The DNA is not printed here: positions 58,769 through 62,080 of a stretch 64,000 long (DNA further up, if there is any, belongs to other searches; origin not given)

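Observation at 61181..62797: About 430 bp duplicated in register, with homology ending at a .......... junction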

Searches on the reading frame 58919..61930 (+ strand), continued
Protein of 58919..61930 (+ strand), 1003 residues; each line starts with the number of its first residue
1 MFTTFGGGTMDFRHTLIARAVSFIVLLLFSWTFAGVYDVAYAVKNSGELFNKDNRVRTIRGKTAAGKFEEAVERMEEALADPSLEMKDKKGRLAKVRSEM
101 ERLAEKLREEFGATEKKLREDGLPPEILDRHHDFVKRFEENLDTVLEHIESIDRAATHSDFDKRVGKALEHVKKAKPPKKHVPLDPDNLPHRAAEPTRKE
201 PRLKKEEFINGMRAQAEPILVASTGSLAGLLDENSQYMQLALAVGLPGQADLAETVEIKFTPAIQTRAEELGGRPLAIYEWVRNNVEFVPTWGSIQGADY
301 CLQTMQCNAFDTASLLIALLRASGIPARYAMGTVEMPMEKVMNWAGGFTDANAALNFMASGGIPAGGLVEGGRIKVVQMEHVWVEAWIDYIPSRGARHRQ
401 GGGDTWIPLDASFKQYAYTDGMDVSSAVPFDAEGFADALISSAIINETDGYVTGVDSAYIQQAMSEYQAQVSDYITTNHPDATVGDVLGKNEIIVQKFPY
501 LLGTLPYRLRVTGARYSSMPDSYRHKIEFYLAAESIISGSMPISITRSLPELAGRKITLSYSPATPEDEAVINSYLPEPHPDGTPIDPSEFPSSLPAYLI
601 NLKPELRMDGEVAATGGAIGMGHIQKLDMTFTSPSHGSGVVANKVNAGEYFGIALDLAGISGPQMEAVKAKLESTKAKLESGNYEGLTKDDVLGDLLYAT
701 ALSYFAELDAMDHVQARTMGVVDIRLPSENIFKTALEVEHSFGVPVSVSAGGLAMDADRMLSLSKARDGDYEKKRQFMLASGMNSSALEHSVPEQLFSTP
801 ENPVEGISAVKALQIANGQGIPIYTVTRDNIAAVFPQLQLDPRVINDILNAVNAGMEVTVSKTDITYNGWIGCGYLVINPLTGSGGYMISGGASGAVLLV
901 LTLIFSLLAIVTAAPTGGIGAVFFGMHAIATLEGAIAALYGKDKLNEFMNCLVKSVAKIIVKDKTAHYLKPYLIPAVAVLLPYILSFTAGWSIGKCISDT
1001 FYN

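Call 17: find_encoding_contigs(protein=P0005, flank=10000, max_places=3)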
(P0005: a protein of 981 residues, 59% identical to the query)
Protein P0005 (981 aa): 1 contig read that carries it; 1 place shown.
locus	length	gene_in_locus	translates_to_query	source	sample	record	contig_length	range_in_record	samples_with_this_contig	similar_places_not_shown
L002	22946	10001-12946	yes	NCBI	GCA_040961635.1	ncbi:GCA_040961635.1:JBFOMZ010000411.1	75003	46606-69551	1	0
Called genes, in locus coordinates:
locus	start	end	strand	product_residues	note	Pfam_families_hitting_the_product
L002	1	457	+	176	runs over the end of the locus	PF07456:Hpre_diP_synt_I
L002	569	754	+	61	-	PF03884:YacG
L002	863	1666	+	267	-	PF01113:DapB_N, PF05173:DapB_C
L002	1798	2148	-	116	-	-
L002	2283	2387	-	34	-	-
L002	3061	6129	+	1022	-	PF01841:Transglut_core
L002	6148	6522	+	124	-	-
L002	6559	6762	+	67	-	-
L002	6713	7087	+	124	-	-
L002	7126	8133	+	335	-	PF18975:DUF5711 (faint), PF13360:PQQ_2 (faint)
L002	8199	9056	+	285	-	PF13249:SQHop_cyclase_N (faint), PF00432:Prenyltrans, PF13243:SQHop_cyclase_C, PF07678:TED_complement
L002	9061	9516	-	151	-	PF13470:PIN_3, PF01850:PIN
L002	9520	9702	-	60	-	-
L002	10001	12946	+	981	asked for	PF01841:Transglut_core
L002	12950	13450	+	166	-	-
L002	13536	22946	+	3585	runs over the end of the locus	PF00432:Prenyltrans, PF13243:SQHop_cyclase_C, PF07705:CARDB, PF00754:F5_F8_type_C, PF22633:F5_F8_type_C_2, PF07705:CARDB, PF25106:VWA_4, PF07705:CARDB, +7 more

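Call 18: find_encoding_contigs(protein=P0091, flank=10000, max_places=3)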
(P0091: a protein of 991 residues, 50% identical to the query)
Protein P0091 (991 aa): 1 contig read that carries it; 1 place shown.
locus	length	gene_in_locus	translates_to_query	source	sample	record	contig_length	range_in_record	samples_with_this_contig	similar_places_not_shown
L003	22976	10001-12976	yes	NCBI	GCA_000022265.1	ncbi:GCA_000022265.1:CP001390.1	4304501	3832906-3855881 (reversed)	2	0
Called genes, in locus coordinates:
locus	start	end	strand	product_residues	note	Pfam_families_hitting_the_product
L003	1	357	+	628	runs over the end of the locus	PF03717:PBP_dimer, PF00905:Transpeptidase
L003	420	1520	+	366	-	PF01098:FTSW_RODA_SPOVE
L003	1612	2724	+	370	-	PF12038:QTMAN_N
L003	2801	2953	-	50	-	-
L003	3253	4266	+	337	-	PF04055:Radical_SAM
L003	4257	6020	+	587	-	PF13188:PAS_8 (faint), PF13426:PAS_9 (weak), PF00989:PAS, PF08448:PAS_4, PF13426:PAS_9 (weak), PF00512:HisKA, PF02518:HATPase_c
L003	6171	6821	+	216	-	PF01553:Acyltransferase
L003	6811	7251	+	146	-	PF00075:RNase_H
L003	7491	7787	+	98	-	PF01844:HNH, PF14279:HNH_5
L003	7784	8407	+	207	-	PF00702:Hydrolase, PF13419:HAD_2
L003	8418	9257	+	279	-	PF12849:PBP_like_2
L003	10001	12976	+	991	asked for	PF01841:Transglut_core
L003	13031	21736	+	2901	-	PF13243:SQHop_cyclase_C, PF13620:CarboxypepD_reg, PF13715:CarbopepD_reg_2, PF13620:CarboxypepD_reg, PF13715:CarbopepD_reg_2, PF13620:CarboxypepD_reg, PF13715:CarbopepD_reg_2, PF13620:CarboxypepD_reg, +12 more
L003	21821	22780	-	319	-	PF00365:PFK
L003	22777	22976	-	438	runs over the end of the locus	PF05496:RuvB_N, PF00004:AAA, PF07728:AAA_5 (weak), PF16193:AAA_assoc_2, PF12002:MgsA_C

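Call 20: find_related_loci(query=A2, collection=metagenome_contigs, flank=10000)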
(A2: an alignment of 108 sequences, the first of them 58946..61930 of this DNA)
Query A2 (994 aa) in metagenome_contigs; peptide patterns used: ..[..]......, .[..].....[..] (x = any residue, [..] = any of these).
426 stretches matched a pattern; 387 encode a relative of the query (tblastn E <= 1e-3); the best 80 are kept; 78 distinct loci.
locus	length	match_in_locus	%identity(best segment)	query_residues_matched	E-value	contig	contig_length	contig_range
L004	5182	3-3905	55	16-963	0e+0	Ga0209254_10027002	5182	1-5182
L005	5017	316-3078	57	1-886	0e+0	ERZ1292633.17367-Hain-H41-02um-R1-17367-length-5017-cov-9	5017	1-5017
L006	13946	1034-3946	55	1-927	0e+0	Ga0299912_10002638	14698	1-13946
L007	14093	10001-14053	56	10-887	0e+0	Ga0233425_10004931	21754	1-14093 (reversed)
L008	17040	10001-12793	55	3-902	0e+0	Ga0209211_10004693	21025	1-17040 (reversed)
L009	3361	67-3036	53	1-953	0e+0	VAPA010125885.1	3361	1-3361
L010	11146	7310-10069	54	9-932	0e+0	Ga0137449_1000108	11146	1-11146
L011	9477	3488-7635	52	1-990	0e+0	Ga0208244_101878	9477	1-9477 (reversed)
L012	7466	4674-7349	55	1-880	0e+0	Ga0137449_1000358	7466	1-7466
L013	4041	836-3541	54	1-891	0e+0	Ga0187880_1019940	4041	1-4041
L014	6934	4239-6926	54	9-906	0e+0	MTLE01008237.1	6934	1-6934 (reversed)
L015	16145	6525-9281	52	3-887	0e+0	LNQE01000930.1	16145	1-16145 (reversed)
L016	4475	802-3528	52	1-896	0e+0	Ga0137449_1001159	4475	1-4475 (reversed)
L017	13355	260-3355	51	7-975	0e+0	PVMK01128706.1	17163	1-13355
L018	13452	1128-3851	52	1-887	0e+0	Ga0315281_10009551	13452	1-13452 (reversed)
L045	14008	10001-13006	44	10-950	0e+0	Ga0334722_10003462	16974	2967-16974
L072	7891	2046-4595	44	9-887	0e+0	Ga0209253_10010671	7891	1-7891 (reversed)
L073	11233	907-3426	43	10-886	0e+0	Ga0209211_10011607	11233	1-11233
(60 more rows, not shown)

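Call 39: predict_structure(alignment_id=A2)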
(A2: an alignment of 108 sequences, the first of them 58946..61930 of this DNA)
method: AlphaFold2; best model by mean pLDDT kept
length: 994 residues; sequences in the alignment: 108
mean_pLDDT: 85.2   pTM: 0.81
mean pLDDT of the five models: 85.2, 84.5, 83.0, 82.3, 77.7
residues with pLDDT >= 90: 642; 70-90: 179; 50-70: 85; < 50: 88
segments of 3 or more residues with pLDDT < 50: 1-3, 22-49, 213-215, 222-234, 896-918, 956-961, 964-968
pLDDT, mean of each block of 10 residues (from residue 1): 61 73 43 40 45 80 93 94 96 95 95 94 95 96 96 96 87 86 92 94 67 52 45 63 94 97 95 97 97 97 98 96 97 96 97 96 96 94 59 78 96 90 93 91 91 92 93 89 93 85 94 95 79 95 97 96 91 82 90 97 96 96 94 95 95 90 86 87 93 95 93 96 94 90 91 96 97 96 87 87 95 96 95 93 97 93 95 96 60 48 41 42 62 74 74 51 48 56 75 67
secondary structure, 60 per line:
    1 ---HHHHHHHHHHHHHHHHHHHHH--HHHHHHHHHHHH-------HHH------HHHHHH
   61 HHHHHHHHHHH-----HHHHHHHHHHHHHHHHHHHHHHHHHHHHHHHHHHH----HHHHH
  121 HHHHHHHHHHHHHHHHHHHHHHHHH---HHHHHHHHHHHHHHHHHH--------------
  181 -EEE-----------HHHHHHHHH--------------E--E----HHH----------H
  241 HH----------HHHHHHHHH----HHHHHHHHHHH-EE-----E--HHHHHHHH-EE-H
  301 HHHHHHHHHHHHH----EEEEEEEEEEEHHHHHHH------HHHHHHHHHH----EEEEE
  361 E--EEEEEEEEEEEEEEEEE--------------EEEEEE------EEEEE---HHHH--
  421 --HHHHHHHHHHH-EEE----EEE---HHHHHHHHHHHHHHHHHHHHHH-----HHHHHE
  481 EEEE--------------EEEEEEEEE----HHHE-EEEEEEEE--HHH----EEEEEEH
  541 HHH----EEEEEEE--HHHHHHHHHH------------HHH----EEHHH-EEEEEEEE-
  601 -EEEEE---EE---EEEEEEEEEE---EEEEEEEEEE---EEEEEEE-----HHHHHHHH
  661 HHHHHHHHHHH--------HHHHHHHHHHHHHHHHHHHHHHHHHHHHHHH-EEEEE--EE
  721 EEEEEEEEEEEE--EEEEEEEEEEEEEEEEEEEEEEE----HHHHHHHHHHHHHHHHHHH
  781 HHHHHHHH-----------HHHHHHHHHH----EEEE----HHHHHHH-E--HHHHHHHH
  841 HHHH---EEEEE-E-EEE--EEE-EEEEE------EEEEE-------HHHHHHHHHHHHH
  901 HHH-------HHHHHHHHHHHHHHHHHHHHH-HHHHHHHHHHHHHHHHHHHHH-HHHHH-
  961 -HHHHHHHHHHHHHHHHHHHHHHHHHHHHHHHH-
elements in order (helices of 4 or more, strands of 3 or more residues): H4-24 H27-38 H55-71 H77-111 H116-145 H149-166 E182-184 H196-204 H253-261 H266-276 H288-295 H300-313 E318-328 H329-335 H342-351 E356-361 E364-380 E395-400 E407-411 H415-418 H423-433 E435-437 E442-444 H448-469 H475-479 E480-484 E499-507 E517-524 E534-539 H540-543 E548-554 H557-566 E592-599 E602-606 E615-624 E628-637 E641-647 H653-671 H680-710 E712-716 E719-732 E735-757 H762-788 H800-809 E814-817 H822-828 H833-844 E848-852 E856-858 E861-863 E865-869 E876-880 H888-903 H911-931 H933-953 H955-959 H962-993

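Call 44: fold_search(model_id=the predicted structure, library=pdb)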
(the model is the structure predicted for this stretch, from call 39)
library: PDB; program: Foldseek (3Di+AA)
matches with E <= 10: 204; with E <= 0.001: 0
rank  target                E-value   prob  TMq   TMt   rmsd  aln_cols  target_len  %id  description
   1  1ggu_A                1.1e-03  0.60  0.07  0.10  26.2       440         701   11  HUMAN FACTOR XIII WITH CALCIUM BOUND IN THE ION SITE (released 1999-09-16)
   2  1f13_B                1.9e-03  0.51  0.07  0.09  26.2       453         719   11  RECOMBINANT HUMAN CELLULAR COAGULATION FACTOR XIII (released 1998-08-12)
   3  1fie_B                2.1e-03  0.69  0.09  0.12  25.1       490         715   12  RECOMBINANT HUMAN COAGULATION FACTOR XIII (released 1997-02-12)
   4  1ex0_B                2.6e-03  0.51  0.07  0.09  26.5       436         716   12  HUMAN FACTOR XIII, MUTANT W279F ZYMOGEN (released 2003-12-23)
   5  1ggy_B                2.7e-03  0.60  0.07  0.09  28.9       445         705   10  HUMAN FACTOR XIII WITH YTTERBIUM BOUND IN THE ION SITE (released 1999-02-16)
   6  3isr_C                3.5e-03  1.00  0.11  0.35   4.6       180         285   24  The Crystal Structure of a Putative Cysteine Protease from Cytophaga hutchinsonii to 1.9A (released 2009-09-08)
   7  1l9n_A                3.9e-03  0.63  0.09  0.13  23.6       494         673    9  Three-dimensional structure of the human transglutaminase 3 enzyme: binding of calcium ions change structure for activ (released 2002-05-29)
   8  8cmt_A                3.9e-03  0.51  0.07  0.09  29.0       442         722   11  Structure of the plasma coagulation Factor XIII A2B2 heterotetrameric complex. (released 2024-09-11)
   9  3isr_A                4.2e-03  1.00  0.11  0.35   4.3       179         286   24  The Crystal Structure of a Putative Cysteine Protease from Cytophaga hutchinsonii to 1.9A (released 2009-09-08)
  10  1fie_A                4.4e-03  0.47  0.07  0.10  25.7       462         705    9  RECOMBINANT HUMAN COAGULATION FACTOR XIII (released 1997-02-12)
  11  1f13_A                4.4e-03  0.38  0.07  0.09  26.6       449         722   12  RECOMBINANT HUMAN CELLULAR COAGULATION FACTOR XIII (released 1998-08-12)
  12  3isr_B                4.6e-03  1.00  0.11  0.34   4.6       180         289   25  The Crystal Structure of a Putative Cysteine Protease from Cytophaga hutchinsonii to 1.9A (released 2009-09-08)
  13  8oxy_A                4.6e-03  0.66  0.09  0.12  27.0       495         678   11  Transglutaminase 3 without calcium in complex with DH patient-derived Fab DH63-B02 (released 2023-10-18)
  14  5mhl_A                5.3e-03  0.51  0.07  0.10  25.7       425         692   12  FXIIIa in complex with the inhibitor Mi0621 (released 2017-12-20)
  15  1evu_A                5.8e-03  0.44  0.08  0.11  26.6       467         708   13  HUMAN FACTOR XIII WITH CALCIUM BOUND IN THE ION SITE (released 2000-05-10)
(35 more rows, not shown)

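Call 47: search_protein_families(library=pfam, max_evalue=0.05, proteins=[L072:5082-6020:+, L073:3915-4931:+, L006:12522-13727:+, L045:5382-6827:+])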
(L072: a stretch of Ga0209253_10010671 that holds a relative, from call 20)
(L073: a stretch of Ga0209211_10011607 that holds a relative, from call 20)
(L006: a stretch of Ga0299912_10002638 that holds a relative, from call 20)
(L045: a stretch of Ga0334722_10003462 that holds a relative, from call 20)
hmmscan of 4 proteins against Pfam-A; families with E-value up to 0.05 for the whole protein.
L072:5082-6020:+ (312 aa): 4 families
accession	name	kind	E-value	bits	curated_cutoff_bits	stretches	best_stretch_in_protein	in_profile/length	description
PF07676.18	PD40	-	1.8e-09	37.7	20.9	1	63-98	3-38/38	WD40-like Beta Propeller Repeat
PF08662.17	eIF2A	-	0.00017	22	20.5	0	217-250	65-97/194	Eukaryotic translation initiation factor eIF2A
PF00930.27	DPPIV_N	-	0.00035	19.9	22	1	49-114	22-83/354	Dipeptidyl peptidase IV (DPP IV) N-terminal region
PF25174.1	Beta-prop_THOC3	-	0.00075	19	305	1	42-137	61-152/272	THOC3 beta-propeller domain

L073:3915-4931:+ (338 aa): 11 families
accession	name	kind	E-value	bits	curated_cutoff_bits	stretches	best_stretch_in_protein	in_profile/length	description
PF07676.18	PD40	-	6.9e-17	61.4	20.9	1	65-97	6-38/38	WD40-like Beta Propeller Repeat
PF25174.1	Beta-prop_THOC3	-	9.5e-10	38.4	305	2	235-306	86-149/272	THOC3 beta-propeller domain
PF00930.27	DPPIV_N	-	1e-05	24.9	22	1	52-112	26-82/354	Dipeptidyl peptidase IV (DPP IV) N-terminal region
PF24817.1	WD40_WDHD1_1st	-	3e-05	23.8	109.9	1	207-304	185-283/291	WDHD1 first WD40 domain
PF02897.21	Peptidase_S9_N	-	0.00033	20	24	1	74-140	130-196/414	Prolyl oligopeptidase, N-terminal beta-propeller domain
PF23414.1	Beta-prop_EML_2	-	0.00034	20.5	90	0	209-306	48-144/266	Echinoderm microtubule-associated protein second beta-propeller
PF25175.1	Beta-prop_WDR5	-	0.0015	18.3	250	1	235-333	172-265/296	WDR5 beta-propeller domain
PF15702.11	HPS6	-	0.0097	15.2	27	1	190-252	19-80/378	Hermansky-Pudlak syndrome 6 protein N-terminal domain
PF24797.1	Beta-prop_WDR35_TULP_N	-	0.017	14.7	80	0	74-111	163-196/332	WDR35/TULP4 N-terminal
PF12894.13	ANAPC4_WD40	-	0.023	15.4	22.9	0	209-233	47-71/91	Anaphase-promoting complex subunit 4 WD40 domain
PF23409.1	Beta-prop_EML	-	0.045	13.7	88.2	0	248-306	76-129/267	Echinoderm microtubule-associated protein first beta-propeller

L006:12522-13727:+ (401 aa): 7 families
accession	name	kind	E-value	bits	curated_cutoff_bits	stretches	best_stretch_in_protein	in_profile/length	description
PF13517.12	FG-GAP_3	-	1.7e-11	45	26.9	0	287-324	22-60/61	FG-GAP-like repeat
PF25292.1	Beta-prop_CGLA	-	1.5e-06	28.3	26.8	1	360-398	20-59/316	Lambda-carrageenase beta-propeller domain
PF14783.12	BBS2_Mid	-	4.9e-06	27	27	1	358-397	68-107/108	Ciliary BBSome complex subunit 2, middle region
PF15907.11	Itfg2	-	1e-05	25.4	27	1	357-398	4-45/330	Integrin-alpha FG-GAP repeat-containing protein 2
PF23743.1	Beta-prop_BBS7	-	0.00027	20.8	27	1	349-399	200-250/299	BBS7 beta-propeller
PF01839.29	FG-GAP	-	0.00056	20.2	22.1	0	371-390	3-22/37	FG-GAP repeat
PF16743.10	PliI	-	0.015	15.4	27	0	291-327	45-79/123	Periplasmic lysozyme inhibitor of I-type lysozyme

L045:5382-6827:+ (481 aa): 2 families
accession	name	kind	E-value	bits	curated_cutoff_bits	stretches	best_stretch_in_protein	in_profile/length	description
PF13517.12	FG-GAP_3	-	0.0032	18.5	26.9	0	391-403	48-60/61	FG-GAP-like repeat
PF01839.29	FG-GAP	-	0.022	15.1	22.1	0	390-403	6-19/37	FG-GAP repeat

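Call 51: search_protein_families(library=ncbifam, max_evalue=0.01, proteins=[window:58946-61930:+])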
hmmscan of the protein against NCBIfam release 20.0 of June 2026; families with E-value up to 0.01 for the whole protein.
window:58946-61930:+ (994 aa): 0 families

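Call 64: find_encoding_contigs(protein=P0001, flank=10000, max_places=6)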
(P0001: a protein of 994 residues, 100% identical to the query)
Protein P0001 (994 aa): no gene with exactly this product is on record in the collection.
